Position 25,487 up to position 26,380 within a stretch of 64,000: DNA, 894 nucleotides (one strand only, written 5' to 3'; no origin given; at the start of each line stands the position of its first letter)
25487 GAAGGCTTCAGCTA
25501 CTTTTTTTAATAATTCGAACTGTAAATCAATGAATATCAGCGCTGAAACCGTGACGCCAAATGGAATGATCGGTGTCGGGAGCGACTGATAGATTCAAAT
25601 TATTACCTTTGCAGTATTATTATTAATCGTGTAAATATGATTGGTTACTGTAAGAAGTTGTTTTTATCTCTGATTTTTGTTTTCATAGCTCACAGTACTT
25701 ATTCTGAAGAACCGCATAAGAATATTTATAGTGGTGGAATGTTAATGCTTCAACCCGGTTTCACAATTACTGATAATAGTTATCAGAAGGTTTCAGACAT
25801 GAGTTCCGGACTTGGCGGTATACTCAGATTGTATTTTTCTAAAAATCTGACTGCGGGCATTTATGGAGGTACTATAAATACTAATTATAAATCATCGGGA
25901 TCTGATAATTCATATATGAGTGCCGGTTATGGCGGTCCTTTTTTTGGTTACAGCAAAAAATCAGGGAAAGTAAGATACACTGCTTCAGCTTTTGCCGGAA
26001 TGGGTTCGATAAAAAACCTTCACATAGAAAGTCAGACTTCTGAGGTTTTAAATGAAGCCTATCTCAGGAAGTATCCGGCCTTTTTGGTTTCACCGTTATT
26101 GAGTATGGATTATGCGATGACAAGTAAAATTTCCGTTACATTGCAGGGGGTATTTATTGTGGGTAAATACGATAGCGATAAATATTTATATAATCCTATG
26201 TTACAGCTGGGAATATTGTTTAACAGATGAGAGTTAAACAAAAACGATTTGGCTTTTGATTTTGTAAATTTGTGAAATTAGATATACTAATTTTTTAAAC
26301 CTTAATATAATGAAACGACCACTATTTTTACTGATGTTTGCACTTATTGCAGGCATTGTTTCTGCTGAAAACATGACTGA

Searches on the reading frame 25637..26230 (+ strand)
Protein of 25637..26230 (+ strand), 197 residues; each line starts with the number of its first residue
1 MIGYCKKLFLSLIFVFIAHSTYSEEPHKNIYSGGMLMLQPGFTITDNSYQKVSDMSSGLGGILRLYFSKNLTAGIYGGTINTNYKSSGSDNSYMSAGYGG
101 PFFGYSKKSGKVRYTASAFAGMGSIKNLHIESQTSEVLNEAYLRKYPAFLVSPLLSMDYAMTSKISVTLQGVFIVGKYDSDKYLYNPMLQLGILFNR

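Call 57: search_protein_families(library=pfam, max_evalue=0.0001, proteins=[window:25637-26230:+])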
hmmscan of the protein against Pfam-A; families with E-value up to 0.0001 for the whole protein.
window:25637-26230:+ (197 aa): 0 families

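Call 58: search_protein_families(library=pfam, max_evalue=1, proteins=[window:25637-26230:+])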
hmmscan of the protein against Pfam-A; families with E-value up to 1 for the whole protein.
window:25637-26230:+ (197 aa): 1 family
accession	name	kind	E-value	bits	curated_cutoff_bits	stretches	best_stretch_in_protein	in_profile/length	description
PF22294.1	DUF6966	-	0.13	12.7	27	1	110-125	25-40/53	Domain of unknown function (DUF6966)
